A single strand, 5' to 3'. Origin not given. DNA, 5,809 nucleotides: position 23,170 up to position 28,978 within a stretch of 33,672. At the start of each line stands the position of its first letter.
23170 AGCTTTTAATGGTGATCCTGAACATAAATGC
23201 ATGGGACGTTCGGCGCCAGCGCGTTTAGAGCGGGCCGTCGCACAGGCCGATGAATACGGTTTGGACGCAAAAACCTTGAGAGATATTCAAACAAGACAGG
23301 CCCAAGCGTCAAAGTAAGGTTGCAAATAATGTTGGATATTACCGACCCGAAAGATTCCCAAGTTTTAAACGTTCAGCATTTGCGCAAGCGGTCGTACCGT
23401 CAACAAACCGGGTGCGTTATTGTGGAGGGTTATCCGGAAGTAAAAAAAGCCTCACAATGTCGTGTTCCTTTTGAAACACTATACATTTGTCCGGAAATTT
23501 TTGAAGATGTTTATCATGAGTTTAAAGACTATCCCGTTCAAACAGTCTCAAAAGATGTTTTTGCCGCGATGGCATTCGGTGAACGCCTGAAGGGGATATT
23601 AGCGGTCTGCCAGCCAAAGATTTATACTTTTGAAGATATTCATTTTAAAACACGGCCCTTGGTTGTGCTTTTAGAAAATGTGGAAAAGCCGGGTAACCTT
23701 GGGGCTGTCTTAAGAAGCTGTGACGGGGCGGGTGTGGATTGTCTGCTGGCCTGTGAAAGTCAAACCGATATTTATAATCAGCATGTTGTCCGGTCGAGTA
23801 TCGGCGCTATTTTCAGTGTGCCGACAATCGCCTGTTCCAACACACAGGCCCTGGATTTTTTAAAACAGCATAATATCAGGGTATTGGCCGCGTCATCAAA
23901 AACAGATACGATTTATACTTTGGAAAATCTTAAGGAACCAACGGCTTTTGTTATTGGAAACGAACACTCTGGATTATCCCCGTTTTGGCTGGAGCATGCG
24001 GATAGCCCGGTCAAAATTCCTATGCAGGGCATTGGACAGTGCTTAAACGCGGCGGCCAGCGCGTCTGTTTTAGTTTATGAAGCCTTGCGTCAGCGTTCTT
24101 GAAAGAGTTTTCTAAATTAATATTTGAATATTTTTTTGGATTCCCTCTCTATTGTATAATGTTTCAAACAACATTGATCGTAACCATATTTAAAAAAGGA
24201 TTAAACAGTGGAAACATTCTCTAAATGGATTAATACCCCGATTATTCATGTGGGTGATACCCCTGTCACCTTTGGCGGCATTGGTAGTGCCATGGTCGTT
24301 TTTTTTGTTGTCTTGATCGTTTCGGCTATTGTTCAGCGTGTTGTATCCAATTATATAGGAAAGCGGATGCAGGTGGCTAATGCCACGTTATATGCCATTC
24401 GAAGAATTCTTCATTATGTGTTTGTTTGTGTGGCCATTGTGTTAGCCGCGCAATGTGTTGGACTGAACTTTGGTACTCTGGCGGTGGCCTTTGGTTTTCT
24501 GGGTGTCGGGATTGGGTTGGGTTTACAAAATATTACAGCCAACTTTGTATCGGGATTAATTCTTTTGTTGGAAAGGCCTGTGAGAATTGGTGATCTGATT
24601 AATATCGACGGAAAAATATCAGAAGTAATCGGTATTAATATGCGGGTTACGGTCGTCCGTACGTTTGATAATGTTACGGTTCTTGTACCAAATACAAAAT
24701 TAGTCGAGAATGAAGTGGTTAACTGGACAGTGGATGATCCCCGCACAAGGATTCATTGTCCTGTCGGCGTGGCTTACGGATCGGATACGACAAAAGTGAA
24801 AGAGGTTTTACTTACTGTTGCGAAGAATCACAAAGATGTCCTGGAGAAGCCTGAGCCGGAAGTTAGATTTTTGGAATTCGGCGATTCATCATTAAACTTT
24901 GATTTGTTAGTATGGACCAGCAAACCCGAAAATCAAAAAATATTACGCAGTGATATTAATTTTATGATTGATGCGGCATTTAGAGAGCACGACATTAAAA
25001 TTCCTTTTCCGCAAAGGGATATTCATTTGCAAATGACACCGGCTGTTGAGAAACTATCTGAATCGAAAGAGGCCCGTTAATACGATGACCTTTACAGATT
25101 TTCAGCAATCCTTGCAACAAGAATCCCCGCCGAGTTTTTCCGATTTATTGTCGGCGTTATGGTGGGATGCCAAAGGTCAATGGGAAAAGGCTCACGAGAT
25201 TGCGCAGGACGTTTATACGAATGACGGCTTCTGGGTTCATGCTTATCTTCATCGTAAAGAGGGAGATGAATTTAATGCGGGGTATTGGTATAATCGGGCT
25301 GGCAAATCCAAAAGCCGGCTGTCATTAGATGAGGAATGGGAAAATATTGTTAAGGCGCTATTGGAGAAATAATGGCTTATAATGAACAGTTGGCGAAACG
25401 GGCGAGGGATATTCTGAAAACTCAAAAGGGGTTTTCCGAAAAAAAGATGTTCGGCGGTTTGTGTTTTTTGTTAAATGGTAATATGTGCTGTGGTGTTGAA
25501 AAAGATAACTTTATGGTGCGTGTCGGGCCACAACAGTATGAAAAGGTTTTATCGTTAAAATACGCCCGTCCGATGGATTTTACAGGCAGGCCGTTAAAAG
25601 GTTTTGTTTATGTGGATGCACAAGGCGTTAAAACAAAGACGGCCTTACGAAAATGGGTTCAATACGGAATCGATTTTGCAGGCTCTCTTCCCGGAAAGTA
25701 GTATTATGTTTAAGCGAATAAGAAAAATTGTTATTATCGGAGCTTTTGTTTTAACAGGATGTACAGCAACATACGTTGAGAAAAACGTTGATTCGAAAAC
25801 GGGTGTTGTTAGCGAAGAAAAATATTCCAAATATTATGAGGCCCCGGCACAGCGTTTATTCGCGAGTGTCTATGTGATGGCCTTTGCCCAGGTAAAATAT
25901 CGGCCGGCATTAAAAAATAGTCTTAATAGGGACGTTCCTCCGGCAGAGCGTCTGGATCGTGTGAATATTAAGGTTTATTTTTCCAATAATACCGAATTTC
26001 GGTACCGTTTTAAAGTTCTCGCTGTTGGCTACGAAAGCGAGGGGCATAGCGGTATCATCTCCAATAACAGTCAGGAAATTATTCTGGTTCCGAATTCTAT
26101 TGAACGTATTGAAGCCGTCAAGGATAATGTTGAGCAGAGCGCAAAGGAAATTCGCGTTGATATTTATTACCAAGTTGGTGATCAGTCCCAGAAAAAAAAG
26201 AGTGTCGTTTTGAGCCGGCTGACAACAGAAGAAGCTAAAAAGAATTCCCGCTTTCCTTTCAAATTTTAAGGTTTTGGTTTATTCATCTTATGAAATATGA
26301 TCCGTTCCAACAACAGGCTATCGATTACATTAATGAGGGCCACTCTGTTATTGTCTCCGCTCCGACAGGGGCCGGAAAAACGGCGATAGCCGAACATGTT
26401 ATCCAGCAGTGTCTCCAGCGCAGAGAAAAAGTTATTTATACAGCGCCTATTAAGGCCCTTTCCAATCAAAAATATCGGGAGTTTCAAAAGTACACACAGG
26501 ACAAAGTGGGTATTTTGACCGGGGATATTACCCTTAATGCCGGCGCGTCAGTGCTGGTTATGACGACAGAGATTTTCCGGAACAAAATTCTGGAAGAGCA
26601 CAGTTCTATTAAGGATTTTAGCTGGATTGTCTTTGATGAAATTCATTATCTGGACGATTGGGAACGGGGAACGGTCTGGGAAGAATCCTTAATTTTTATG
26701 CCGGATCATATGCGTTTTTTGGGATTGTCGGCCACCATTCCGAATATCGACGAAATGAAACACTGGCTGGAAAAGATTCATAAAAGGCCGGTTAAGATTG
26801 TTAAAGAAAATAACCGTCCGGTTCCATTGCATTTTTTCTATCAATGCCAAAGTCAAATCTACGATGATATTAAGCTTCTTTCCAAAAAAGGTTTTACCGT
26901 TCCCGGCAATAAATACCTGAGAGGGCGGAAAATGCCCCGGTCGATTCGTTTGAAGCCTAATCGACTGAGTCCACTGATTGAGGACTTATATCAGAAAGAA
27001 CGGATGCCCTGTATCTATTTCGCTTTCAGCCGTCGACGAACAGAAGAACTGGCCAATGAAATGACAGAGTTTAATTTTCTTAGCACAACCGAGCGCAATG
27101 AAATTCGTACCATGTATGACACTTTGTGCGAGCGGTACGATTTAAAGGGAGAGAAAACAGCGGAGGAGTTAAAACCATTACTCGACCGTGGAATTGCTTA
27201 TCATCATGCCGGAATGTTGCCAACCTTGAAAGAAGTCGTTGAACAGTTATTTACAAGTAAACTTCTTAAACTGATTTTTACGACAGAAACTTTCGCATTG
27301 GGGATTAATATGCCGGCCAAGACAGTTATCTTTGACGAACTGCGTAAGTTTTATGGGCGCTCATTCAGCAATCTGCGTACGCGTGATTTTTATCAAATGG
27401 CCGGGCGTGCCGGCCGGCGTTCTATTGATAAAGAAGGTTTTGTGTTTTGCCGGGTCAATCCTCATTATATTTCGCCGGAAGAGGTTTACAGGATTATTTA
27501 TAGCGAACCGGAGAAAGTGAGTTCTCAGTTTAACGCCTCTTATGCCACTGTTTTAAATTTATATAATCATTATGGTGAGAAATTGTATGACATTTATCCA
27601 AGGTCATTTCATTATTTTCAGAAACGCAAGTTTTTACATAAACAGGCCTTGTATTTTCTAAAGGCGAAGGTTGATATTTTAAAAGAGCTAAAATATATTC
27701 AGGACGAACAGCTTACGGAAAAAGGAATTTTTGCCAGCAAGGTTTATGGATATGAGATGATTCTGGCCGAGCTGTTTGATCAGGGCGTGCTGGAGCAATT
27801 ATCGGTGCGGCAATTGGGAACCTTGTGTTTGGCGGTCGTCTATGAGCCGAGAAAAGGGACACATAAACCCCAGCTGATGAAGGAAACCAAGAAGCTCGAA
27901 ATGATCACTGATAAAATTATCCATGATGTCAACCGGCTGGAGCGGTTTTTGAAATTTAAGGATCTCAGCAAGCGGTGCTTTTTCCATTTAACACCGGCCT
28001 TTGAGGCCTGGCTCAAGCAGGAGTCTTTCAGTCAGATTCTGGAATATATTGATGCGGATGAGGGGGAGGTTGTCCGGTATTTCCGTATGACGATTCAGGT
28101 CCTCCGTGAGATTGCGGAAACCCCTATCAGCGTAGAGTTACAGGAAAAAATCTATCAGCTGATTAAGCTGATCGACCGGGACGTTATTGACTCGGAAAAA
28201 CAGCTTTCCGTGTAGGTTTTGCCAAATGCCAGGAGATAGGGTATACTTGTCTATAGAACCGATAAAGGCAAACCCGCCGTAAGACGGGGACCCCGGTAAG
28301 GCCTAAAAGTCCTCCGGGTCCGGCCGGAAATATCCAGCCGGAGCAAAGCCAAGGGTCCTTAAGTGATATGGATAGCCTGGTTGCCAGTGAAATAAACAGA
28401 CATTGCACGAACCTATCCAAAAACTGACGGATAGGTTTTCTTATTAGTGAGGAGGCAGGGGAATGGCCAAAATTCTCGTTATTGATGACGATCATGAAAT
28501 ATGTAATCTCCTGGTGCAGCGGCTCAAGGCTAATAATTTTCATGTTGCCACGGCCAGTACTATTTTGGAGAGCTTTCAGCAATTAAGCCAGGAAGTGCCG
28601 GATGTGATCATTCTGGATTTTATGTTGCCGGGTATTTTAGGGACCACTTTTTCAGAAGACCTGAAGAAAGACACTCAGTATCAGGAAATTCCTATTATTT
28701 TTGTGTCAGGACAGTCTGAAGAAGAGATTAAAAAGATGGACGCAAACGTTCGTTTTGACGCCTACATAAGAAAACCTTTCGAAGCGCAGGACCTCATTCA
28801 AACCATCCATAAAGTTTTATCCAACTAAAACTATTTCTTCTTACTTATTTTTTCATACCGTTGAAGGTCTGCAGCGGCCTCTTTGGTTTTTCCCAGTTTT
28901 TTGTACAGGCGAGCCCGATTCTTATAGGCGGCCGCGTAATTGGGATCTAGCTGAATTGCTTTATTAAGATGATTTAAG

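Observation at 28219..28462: Riboswitch-like unit (promoter, GC-rich structured domain, terminator/antiterminator) controlling an orphan receiver-only response regulator, with atypically arranged c-di-GMP-I-like motifs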

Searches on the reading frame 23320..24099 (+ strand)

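Call 51: search_protein_families(library=pfam, proteins=[window:23320-24099:+], max_evalue=0.001)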
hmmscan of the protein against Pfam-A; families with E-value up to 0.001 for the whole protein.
window:23320-24099:+ (260 aa): 2 families
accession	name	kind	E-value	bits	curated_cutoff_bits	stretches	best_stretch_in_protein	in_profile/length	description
PF00588.24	SpoU_methylase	-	7.1e-34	117.4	29.7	1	114-253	2-142/142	SpoU rRNA Methylase family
PF22435.1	MRM3-like_sub_bind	-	9.6e-11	42.4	27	1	14-95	3-84/84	MRM3-like substrate binding domain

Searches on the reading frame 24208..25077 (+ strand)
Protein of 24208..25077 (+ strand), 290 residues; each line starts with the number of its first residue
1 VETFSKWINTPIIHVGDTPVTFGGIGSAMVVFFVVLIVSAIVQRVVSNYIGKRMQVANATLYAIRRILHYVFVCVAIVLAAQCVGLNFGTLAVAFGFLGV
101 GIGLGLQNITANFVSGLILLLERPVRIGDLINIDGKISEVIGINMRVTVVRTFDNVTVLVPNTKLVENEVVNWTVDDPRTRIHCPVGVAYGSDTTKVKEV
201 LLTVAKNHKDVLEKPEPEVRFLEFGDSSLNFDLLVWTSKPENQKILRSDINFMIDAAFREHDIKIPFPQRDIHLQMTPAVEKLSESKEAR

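Call 51: search_protein_families(library=pfam, proteins=[window:24208-25077:+], max_evalue=0.001)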
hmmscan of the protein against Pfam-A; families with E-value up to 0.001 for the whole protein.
window:24208-25077:+ (290 aa): 3 families
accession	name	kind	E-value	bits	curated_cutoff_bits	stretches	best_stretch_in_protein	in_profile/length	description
PF21082.3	MS_channel_3rd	-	2.5e-21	76.3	21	1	184-265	3-88/88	Mechanosensitive ion channel MscS, C-terminal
PF00924.24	MS_channel_2nd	-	5e-20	71.8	20.2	1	108-174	1-67/68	Mechanosensitive ion channel, beta-domain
PF21088.3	MS_channel_1st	-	4.7e-05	23.7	23.1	1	67-107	2-42/42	Mechanosensitive ion channel, transmembrane helices 2/3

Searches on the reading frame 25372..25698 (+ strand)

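Call 51: search_protein_families(library=pfam, proteins=[window:25372-25698:+], max_evalue=0.001)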
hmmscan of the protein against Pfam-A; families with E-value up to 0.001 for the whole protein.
window:25372-25698:+ (109 aa): 1 family
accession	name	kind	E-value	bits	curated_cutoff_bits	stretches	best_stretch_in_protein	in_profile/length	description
PF04993.18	TfoX_N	-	9.4e-18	64.6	30.1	1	14-103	2-91/91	TfoX N-terminal domain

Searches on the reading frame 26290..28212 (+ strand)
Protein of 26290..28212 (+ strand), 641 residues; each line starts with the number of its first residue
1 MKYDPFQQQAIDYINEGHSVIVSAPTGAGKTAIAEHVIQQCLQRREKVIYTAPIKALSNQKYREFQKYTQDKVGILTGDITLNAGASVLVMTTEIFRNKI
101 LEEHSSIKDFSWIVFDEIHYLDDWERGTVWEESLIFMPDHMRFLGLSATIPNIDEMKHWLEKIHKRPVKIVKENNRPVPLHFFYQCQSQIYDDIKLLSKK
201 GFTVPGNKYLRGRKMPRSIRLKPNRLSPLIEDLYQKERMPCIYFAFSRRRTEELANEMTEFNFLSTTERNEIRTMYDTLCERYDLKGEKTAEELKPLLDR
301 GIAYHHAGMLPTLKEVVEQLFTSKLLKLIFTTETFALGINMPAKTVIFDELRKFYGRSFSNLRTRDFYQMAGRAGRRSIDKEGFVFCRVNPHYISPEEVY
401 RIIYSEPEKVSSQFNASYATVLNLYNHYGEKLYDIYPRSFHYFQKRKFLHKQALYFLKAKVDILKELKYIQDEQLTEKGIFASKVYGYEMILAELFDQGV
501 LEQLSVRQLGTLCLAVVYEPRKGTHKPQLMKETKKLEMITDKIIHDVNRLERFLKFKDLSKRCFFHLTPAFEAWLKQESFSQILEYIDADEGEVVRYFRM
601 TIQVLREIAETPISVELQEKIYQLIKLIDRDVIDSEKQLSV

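Call 51: search_protein_families(library=pfam, proteins=[window:26290-28212:+], max_evalue=0.001)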
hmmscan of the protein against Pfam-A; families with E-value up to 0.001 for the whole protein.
window:26290-28212:+ (641 aa): 9 families
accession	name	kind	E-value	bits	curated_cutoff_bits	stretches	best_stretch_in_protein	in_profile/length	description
PF00270.35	DEAD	-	8.8e-32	110.6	26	1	5-155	2-166/167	DEAD/DEAH box helicase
PF08148.17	DSHCT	-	2.8e-25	89.5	22.7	1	473-633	2-170/172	DSHCT (NUC185) domain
PF04851.21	ResIII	-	6.6e-17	62.4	22.5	1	3-151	4-163/164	Type III restriction enzyme, res subunit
PF00271.37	Helicase_C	-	2.7e-07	31.3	23.5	1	292-377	32-109/110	Helicase conserved C-terminal domain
PF22527.2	DEXQc_Suv3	-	8.1e-07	29.1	27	1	23-137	19-121/154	DEXQ-box helicase domain of Suv3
PF20720.3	nSTAND3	-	8e-06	26.1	27.2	1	8-57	8-57/155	Novel STAND NTPase 3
PF13245.12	AAA_19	-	0.00019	22.1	25.1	0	7-122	1-103/134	AAA domain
PF01637.24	ATPase_2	-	0.00025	21.4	33.2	1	22-119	25-120/225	ATPase domain predominantly from Archaea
PF13401.12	AAA_22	-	0.00052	20.8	27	0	19-132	7-103/130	AAA domain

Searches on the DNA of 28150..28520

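Call 4: search_rna_families(source=window, start=28150, end=28520, threshold=evalue, max_evalue=10, show_alignments=6)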
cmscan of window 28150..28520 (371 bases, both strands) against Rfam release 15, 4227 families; matches with E-value up to 10: 1.
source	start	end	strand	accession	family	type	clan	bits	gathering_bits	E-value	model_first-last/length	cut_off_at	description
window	28258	28389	+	RF03167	c-di-GMP-I-GGC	Cis-reg; riboswitch;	CL00126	33.7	59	2.4e-06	1-80/80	no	c-di-GMP-I-GGC riboswitch aptamer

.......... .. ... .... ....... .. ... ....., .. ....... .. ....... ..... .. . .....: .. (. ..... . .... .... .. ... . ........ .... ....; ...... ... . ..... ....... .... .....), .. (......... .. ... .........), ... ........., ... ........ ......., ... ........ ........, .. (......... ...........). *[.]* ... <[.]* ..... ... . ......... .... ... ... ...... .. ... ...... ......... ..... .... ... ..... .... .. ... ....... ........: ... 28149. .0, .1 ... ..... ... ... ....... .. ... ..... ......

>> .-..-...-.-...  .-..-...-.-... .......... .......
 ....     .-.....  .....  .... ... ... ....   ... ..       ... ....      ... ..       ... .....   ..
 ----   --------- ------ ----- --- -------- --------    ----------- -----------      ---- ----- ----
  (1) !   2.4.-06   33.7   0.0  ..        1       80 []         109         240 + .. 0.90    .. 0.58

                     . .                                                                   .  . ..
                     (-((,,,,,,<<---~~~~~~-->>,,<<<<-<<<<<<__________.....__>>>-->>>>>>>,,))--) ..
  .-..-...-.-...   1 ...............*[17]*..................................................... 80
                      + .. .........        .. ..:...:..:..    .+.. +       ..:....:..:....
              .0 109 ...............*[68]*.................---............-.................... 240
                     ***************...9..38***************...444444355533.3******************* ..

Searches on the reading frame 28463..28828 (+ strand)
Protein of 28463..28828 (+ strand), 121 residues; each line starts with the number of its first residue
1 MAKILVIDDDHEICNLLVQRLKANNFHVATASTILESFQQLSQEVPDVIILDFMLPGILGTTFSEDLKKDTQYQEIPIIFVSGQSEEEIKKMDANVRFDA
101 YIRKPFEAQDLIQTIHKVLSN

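Call 7: find_encoding_contigs(protein=window:28463-28828:+, flank=3000, max_places=10)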
Protein window:28463-28828:+ (121 aa): 5 contigs read that carry it; 5 places shown.
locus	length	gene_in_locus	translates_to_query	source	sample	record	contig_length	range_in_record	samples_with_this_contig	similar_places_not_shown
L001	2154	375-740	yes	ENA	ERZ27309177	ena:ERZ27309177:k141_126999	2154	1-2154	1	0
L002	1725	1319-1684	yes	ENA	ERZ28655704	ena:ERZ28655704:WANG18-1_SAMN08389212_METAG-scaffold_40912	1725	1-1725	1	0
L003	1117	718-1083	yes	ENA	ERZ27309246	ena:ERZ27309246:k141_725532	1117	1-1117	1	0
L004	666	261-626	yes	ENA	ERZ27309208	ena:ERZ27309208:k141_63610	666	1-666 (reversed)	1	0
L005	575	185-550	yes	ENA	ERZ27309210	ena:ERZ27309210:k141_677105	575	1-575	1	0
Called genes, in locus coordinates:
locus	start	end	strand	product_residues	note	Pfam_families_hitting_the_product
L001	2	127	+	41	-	?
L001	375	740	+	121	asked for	PF00072:Response_reg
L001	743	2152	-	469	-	?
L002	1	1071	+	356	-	?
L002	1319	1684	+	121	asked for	PF00072:Response_reg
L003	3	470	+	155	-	?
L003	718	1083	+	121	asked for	PF00072:Response_reg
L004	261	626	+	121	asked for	PF00072:Response_reg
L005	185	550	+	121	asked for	PF00072:Response_reg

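Call 8: find_homologous_proteins(query=window:28463-28825:+, max_evalue=1e-10)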
Query window:28463-28825:+ (121 aa): 2 proteins with E <= 1e-10 among 36 candidates.
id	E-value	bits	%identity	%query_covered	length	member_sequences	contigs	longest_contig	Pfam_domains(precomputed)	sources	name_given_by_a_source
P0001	2.2e-71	255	100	100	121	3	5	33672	PF00072.31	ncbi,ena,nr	ncbi:MAG: response regulator [Candidatus Omnitrophica bacterium]|nr:response regulator [Candidatus O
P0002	3.3e-11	61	36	98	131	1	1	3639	PF00072.31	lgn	-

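Call 24: search_protein_families(library=pfam, proteins=[window:28463-28825:+], max_evalue=0.01)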
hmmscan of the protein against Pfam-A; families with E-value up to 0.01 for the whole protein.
window:28463-28825:+ (121 aa): 1 family
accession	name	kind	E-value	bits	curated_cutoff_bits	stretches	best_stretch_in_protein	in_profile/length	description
PF00072.30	Response_reg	-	1.8e-22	80.1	30.2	1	4-115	1-110/111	Response regulator receiver domain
